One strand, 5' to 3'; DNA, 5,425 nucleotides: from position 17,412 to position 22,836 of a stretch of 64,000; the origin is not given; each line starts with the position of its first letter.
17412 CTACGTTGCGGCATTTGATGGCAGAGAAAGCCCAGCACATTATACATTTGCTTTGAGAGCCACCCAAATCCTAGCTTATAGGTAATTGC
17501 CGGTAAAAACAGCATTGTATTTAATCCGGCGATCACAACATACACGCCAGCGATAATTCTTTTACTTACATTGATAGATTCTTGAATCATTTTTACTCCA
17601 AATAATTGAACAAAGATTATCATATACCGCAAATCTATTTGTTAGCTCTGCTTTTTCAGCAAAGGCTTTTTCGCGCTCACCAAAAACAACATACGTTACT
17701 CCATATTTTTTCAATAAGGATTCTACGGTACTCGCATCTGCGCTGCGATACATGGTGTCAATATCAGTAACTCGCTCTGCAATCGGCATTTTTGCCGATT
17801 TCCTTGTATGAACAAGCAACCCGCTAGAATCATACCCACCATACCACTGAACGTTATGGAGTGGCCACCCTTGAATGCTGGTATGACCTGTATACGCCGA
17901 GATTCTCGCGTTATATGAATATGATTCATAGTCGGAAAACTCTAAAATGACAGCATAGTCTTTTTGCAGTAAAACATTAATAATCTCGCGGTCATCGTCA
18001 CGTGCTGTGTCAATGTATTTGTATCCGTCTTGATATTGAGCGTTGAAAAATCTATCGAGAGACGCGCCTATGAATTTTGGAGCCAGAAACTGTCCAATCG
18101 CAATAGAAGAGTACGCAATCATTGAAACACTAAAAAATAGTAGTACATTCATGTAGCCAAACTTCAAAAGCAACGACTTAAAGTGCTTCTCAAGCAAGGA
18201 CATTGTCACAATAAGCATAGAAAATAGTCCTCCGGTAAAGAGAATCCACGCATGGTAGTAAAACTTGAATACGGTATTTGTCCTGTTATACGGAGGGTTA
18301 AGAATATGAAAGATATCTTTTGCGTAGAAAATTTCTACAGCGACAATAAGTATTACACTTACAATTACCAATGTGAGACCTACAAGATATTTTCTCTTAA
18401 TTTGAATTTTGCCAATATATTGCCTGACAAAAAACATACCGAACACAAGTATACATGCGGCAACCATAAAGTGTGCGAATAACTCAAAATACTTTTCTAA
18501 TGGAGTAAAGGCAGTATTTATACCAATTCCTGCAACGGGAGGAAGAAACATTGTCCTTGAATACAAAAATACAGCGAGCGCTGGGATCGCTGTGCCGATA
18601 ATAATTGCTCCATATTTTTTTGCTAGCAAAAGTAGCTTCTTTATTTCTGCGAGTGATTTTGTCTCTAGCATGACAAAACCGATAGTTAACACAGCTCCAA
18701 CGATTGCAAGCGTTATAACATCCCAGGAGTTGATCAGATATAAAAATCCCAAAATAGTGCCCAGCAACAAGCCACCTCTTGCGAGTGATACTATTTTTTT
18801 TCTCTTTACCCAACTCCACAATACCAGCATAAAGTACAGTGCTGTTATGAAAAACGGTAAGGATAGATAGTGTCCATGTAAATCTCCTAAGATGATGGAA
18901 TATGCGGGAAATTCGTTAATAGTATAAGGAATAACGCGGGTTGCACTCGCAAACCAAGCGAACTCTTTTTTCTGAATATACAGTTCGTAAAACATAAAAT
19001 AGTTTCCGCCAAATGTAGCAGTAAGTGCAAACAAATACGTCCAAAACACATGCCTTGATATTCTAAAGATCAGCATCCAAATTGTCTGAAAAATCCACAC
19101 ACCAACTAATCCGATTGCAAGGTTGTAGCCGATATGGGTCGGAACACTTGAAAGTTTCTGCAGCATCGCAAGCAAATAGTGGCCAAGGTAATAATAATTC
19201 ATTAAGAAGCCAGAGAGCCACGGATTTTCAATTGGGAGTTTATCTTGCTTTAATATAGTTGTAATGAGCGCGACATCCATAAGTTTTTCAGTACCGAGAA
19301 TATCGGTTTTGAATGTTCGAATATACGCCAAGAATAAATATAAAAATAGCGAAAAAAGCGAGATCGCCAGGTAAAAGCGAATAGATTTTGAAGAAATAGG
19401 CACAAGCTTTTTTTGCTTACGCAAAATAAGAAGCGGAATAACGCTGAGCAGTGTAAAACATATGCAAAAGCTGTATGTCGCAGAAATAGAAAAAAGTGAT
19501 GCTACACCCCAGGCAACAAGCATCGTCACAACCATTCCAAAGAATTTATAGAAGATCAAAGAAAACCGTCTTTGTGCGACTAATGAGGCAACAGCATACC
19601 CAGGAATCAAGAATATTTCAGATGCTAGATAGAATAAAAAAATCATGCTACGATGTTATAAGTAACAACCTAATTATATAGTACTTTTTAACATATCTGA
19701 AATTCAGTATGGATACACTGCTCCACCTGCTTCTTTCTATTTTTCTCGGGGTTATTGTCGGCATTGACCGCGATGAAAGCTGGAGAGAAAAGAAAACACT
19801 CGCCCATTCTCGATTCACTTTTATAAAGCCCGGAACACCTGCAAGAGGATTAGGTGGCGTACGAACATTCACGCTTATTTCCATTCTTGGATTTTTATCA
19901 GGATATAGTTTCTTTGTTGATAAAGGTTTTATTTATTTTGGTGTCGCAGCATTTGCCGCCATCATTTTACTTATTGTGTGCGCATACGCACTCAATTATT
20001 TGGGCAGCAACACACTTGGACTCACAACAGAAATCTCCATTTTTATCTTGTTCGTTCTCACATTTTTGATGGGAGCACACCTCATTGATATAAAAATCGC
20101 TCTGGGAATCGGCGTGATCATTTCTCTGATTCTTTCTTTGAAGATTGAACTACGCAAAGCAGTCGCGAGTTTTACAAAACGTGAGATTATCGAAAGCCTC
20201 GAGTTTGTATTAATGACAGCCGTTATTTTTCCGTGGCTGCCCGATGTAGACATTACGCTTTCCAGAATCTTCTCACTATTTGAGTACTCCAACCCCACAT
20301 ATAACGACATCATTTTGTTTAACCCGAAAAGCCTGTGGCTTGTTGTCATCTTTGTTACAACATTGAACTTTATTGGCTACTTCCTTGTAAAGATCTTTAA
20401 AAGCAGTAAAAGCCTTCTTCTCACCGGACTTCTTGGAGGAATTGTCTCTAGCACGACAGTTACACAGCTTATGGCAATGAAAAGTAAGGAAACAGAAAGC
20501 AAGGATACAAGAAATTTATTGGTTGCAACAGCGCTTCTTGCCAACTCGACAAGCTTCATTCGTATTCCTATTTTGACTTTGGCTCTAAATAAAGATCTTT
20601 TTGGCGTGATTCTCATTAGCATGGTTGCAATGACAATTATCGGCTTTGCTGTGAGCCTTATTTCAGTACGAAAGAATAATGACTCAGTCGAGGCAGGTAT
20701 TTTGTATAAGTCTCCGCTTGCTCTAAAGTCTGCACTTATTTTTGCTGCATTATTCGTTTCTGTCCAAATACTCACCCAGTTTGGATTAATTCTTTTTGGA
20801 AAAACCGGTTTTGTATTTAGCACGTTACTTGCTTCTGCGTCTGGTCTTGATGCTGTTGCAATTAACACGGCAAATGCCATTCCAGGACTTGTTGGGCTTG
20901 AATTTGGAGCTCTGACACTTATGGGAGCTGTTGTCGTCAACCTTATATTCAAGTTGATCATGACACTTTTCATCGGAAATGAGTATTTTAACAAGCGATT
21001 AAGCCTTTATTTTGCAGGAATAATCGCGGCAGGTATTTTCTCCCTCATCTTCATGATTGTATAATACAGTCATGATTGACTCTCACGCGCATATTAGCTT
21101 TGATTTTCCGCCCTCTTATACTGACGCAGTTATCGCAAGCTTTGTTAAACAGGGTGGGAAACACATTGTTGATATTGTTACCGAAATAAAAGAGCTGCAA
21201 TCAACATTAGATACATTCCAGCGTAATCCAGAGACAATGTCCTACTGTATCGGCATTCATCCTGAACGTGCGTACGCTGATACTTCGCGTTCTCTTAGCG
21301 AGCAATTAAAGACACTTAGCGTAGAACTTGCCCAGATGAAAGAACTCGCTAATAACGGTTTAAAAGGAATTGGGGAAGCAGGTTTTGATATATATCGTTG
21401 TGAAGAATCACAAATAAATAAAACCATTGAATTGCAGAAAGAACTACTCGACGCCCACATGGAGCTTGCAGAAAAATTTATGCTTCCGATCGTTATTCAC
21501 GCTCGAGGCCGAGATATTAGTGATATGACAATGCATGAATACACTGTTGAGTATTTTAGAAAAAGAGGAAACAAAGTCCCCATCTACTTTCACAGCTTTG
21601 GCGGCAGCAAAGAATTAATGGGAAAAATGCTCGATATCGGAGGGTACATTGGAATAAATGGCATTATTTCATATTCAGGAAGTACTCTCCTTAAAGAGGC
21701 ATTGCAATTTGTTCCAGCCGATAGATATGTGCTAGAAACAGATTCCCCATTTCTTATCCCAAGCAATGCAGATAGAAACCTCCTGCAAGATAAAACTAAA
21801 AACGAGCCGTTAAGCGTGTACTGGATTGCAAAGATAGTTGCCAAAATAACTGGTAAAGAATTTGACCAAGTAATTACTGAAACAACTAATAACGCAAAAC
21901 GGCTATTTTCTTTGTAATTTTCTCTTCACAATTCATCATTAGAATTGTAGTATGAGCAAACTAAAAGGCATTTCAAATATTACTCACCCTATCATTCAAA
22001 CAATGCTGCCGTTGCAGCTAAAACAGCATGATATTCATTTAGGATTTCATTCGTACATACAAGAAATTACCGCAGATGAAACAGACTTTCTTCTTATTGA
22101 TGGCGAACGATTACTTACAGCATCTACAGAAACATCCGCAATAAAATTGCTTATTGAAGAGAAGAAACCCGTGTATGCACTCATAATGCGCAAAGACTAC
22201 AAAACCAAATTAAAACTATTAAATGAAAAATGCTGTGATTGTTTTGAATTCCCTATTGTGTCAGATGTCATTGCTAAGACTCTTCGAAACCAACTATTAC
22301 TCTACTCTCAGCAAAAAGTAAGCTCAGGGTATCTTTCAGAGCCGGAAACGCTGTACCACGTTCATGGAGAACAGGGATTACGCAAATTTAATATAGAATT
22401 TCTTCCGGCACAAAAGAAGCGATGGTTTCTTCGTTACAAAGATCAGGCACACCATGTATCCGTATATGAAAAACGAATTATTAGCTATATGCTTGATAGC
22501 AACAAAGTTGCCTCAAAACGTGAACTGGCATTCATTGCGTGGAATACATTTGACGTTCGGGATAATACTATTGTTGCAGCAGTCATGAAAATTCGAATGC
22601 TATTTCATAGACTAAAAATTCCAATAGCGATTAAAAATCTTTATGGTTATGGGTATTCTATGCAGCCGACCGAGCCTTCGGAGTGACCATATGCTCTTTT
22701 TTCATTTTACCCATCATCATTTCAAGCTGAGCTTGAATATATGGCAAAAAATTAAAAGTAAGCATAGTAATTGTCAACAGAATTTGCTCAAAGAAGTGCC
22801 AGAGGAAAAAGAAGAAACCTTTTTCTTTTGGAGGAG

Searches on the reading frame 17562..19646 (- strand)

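Call 61: search_protein_families(library=pfam, proteins=[window:17562-19646:-], max_evalue=0.0001)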
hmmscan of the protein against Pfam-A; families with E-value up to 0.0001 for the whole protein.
window:17562-19646:- (694 aa): 1 family
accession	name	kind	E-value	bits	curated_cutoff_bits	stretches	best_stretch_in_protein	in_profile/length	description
PF10060.15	DUF2298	-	4.7e-62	211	27.8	2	41-403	2-385/488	Uncharacterized membrane protein (DUF2298)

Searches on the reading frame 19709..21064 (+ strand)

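Call 35: search_protein_families(library=pfam, proteins=[window:19709-21064:+], max_evalue=0.01)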
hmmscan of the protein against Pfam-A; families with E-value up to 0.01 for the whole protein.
window:19709-21064:+ (451 aa): 2 families
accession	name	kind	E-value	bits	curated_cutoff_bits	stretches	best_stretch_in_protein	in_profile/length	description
PF13194.11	DUF4010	-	1.1e-37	130.2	30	1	214-423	1-210/210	Domain of unknown function (DUF4010)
PF02308.21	MgtC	-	1.7e-09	38.5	31.4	1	7-146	1-118/121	MgtC family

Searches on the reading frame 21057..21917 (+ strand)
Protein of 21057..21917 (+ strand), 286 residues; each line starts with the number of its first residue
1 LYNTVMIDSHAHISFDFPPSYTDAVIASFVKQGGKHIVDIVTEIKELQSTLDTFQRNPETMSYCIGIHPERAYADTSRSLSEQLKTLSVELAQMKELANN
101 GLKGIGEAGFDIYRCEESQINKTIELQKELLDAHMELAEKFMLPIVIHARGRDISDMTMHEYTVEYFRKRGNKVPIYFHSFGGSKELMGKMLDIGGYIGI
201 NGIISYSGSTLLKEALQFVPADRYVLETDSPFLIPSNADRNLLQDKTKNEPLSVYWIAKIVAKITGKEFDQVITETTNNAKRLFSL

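Call 35: search_protein_families(library=pfam, proteins=[window:21057-21917:+], max_evalue=0.01)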
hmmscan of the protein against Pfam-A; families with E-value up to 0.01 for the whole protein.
window:21057-21917:+ (286 aa): 2 families
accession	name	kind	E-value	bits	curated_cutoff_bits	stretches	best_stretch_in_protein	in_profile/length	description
PF01026.27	TatD_DNase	-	9.1e-50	169.8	27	1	7-285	1-253/253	TatD related DNase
PF13981.11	SopA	-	0.0072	17.2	27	0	15-62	31-81/127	SopA-like central domain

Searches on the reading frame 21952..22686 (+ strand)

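Call 35: search_protein_families(library=pfam, proteins=[window:21952-22686:+], max_evalue=0.01)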
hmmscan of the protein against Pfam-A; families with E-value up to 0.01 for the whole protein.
window:21952-22686:+ (244 aa): 1 family
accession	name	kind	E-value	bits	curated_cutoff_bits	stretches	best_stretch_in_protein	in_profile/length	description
PF00486.34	Trans_reg_C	-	0.0031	18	26.2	1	172-236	9-76/77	Transcriptional regulatory protein, C terminal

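Call 66: search_protein_families(library=padloc, proteins=[window:21952-22686:+], max_evalue=0.01)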
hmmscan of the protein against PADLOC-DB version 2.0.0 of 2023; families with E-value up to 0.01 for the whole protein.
window:21952-22686:+ (244 aa): 0 families
